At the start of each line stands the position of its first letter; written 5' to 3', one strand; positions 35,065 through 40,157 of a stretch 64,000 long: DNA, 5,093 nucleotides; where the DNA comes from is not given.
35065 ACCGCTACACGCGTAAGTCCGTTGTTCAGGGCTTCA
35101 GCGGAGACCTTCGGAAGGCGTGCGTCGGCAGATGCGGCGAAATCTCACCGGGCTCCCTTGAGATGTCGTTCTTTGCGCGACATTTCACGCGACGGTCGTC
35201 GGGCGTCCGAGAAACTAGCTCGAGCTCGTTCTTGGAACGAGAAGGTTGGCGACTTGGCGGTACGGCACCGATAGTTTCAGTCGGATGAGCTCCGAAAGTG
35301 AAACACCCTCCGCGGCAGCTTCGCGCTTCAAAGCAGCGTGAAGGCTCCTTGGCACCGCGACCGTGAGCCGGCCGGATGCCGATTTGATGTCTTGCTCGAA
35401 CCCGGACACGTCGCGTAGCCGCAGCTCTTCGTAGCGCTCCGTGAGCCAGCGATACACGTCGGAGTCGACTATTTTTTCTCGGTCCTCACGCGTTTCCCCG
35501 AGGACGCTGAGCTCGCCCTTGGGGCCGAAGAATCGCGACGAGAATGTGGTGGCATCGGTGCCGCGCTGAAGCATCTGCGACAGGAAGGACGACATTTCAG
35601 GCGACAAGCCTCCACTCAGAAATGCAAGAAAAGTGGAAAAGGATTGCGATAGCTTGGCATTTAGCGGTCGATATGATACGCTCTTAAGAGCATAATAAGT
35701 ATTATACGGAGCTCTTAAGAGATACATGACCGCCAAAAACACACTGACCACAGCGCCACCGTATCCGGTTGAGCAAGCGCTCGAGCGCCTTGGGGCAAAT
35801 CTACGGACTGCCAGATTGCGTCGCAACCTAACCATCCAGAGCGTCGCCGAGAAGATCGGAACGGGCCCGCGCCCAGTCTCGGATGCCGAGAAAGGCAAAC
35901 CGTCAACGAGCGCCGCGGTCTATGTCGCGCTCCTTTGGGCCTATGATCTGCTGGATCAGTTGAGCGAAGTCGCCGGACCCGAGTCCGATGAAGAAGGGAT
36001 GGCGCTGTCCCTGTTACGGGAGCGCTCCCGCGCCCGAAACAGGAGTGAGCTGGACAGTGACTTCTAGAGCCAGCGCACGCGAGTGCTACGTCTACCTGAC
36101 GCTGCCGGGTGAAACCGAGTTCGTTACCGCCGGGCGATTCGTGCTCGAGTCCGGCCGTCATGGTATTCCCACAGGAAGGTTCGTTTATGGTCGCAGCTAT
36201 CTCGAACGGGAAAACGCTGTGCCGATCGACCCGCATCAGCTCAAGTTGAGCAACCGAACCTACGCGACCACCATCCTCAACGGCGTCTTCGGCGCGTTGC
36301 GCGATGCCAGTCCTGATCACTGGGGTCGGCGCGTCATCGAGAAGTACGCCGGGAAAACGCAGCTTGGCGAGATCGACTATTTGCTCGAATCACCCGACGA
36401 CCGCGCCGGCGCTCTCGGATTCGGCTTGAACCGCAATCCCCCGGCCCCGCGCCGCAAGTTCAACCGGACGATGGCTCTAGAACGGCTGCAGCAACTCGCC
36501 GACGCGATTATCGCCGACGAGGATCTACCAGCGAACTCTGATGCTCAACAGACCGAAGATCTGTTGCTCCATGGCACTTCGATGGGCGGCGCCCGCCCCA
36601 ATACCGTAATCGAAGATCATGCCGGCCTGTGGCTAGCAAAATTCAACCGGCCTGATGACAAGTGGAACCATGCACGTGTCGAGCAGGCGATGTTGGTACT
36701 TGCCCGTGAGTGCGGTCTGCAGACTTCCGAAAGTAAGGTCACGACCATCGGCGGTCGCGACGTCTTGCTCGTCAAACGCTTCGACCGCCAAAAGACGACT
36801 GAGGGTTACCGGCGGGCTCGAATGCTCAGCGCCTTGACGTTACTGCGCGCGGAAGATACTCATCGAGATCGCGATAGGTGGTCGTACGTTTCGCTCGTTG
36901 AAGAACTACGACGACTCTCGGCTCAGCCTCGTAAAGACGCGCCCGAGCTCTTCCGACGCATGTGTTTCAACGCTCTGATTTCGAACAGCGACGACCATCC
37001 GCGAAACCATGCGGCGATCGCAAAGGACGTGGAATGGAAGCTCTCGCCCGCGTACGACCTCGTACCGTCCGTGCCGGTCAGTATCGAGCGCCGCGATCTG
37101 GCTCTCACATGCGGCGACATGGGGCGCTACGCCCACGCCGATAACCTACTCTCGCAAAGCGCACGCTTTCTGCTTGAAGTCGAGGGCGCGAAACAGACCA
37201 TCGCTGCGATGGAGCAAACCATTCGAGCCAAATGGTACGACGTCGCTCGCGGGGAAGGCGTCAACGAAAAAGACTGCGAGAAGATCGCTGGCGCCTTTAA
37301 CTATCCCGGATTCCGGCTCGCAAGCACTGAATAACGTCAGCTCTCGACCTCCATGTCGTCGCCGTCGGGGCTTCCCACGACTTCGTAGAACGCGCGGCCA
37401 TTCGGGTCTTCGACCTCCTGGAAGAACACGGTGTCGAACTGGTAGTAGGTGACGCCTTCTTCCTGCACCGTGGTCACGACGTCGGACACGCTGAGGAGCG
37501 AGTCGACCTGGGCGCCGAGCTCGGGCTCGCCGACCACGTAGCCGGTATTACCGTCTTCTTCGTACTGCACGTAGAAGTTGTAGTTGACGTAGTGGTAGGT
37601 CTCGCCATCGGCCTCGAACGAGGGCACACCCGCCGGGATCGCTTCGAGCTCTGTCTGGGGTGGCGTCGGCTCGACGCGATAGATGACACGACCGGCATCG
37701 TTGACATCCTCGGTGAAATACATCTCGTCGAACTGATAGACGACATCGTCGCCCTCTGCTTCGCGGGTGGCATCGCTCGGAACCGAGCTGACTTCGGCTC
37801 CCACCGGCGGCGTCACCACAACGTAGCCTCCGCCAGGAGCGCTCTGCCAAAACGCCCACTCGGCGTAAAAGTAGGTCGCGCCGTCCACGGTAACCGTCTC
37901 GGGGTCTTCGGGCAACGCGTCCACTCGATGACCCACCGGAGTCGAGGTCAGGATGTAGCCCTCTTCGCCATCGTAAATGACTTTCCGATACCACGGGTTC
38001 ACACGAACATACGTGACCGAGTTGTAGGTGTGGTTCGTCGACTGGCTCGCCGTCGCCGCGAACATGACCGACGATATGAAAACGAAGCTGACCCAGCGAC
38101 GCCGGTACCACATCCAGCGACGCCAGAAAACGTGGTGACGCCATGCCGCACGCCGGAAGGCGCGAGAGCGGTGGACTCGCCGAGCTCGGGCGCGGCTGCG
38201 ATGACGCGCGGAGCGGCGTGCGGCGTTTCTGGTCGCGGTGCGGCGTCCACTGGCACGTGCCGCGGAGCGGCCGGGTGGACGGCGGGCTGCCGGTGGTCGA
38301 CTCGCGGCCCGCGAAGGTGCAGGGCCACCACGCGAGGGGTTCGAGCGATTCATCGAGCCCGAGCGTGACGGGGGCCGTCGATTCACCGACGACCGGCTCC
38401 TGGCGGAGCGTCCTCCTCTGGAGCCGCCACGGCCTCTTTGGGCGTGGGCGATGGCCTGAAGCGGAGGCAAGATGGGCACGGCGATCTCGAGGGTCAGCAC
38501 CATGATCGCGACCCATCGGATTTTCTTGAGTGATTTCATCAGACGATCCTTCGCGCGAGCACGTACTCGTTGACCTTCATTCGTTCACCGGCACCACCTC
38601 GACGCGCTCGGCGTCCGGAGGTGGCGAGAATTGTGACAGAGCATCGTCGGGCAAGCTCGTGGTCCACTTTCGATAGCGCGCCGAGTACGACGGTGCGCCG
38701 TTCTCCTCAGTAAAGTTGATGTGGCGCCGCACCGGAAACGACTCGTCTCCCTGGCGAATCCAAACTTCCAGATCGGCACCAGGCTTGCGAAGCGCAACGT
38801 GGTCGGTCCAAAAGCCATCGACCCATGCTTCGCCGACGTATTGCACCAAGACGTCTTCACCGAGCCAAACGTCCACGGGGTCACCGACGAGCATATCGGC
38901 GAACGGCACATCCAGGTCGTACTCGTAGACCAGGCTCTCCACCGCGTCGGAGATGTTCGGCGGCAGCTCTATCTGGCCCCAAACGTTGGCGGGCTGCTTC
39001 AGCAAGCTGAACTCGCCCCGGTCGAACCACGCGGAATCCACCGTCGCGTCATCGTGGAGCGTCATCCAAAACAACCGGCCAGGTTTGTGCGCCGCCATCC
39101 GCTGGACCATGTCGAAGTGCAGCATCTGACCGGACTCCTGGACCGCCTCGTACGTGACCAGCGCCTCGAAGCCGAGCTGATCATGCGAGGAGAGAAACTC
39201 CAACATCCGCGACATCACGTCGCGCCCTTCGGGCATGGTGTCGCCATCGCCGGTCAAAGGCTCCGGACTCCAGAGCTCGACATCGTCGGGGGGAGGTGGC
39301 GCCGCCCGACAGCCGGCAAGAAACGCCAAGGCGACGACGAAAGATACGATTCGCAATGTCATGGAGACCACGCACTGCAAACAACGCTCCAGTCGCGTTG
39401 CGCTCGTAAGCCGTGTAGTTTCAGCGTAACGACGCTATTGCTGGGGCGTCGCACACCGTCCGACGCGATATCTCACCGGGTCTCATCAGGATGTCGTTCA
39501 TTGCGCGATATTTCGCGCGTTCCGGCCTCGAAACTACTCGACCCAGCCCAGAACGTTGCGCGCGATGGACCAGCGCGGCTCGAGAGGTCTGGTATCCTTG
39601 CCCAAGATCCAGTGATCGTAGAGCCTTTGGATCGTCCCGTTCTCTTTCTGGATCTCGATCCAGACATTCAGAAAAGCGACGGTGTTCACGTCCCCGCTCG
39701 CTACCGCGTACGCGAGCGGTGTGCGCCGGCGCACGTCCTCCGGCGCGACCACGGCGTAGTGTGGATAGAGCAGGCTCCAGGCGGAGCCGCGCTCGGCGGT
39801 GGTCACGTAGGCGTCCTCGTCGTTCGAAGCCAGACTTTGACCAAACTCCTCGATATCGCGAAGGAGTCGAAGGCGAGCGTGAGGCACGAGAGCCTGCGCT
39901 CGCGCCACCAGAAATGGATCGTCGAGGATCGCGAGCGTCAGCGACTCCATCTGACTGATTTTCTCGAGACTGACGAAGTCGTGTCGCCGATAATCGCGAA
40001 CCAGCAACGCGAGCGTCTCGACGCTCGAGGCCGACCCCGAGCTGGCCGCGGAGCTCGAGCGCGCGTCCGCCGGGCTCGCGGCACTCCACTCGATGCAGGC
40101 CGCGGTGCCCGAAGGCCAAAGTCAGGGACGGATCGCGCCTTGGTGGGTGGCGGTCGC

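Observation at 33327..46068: All four sigma54 promoters in the window predict near-leaderless mRNAs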

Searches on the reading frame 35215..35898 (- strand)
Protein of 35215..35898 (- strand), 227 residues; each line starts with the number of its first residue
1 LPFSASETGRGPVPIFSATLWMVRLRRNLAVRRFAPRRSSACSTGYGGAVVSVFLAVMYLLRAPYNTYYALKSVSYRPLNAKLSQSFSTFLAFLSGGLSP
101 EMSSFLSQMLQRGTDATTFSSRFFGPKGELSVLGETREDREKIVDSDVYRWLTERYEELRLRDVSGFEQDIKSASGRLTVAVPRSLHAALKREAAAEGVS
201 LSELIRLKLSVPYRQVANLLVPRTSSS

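Call 14: search_protein_families(library=pfam, proteins=[window:35215-35898:-], max_evalue=0.01)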
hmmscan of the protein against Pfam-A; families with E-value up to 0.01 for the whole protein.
window:35215-35898:- (227 aa): 3 families
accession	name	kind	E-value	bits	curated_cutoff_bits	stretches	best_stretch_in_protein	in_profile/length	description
PF05534.18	HicB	-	1.6e-05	25.2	21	1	170-206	12-48/51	HicB family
PF01402.27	RHH_1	-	3.6e-05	24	20.5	1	177-206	1-30/39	Ribbon-helix-helix protein, copG family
PF07878.17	RHH_5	-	0.0025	17.9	26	1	175-205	1-31/43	CopG-like RHH_1 or ribbon-helix-helix domain, RHH_5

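Call 66: search_protein_families(library=pfam, proteins=[window:35215-35898:-], max_evalue=0.01)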
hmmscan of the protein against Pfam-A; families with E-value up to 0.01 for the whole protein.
window:35215-35898:- (227 aa): 3 families
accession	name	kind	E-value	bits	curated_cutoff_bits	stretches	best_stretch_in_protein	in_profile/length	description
PF05534.18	HicB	-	1.6e-05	25.2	21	1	170-206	12-48/51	HicB family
PF01402.27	RHH_1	-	3.6e-05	24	20.5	1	177-206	1-30/39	Ribbon-helix-helix protein, copG family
PF07878.17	RHH_5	-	0.0025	17.9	26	1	175-205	1-31/43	CopG-like RHH_1 or ribbon-helix-helix domain, RHH_5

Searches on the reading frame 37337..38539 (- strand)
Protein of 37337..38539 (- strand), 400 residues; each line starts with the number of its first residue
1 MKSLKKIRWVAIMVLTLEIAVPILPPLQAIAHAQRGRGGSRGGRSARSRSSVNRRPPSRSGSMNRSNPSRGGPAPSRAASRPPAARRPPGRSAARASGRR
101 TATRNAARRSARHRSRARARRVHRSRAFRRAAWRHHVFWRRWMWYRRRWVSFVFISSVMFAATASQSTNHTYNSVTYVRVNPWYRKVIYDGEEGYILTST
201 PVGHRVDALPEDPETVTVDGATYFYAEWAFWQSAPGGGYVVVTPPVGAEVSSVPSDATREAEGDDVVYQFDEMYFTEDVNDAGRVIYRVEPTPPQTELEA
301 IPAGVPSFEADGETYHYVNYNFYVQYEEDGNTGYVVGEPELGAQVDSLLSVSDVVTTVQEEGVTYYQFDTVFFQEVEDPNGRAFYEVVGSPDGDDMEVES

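Call 14: search_protein_families(library=pfam, proteins=[window:37337-38539:-], max_evalue=0.01)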
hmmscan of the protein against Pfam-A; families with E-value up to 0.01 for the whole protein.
window:37337-38539:- (400 aa): 1 family
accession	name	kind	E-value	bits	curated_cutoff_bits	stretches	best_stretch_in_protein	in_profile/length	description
PF20125.4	DUF6515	-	4.8e-24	85.6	24.9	2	106-289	8-175/179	Family of unknown function (DUF6515)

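Call 92: search_protein_families(library=ncbifam, proteins=[window:37337-38539:-], max_evalue=0.001)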
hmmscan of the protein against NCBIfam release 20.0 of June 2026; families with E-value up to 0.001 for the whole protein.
window:37337-38539:- (400 aa): 0 families

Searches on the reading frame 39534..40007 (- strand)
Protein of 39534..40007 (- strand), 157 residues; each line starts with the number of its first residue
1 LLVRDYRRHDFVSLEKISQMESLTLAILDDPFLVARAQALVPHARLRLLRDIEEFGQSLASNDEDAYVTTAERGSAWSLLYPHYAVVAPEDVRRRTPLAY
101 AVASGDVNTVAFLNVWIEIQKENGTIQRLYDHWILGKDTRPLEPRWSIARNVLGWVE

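Call 66: search_protein_families(library=pfam, proteins=[window:39534-40007:-], max_evalue=0.01)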
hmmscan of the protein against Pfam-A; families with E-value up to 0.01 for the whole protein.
window:39534-40007:- (157 aa): 1 family
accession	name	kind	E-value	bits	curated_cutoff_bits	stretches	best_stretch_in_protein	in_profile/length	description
PF00497.25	SBP_bac_3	-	0.0075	16.5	26.4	1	68-134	67-130/132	Bacterial extracellular solute-binding proteins, family 3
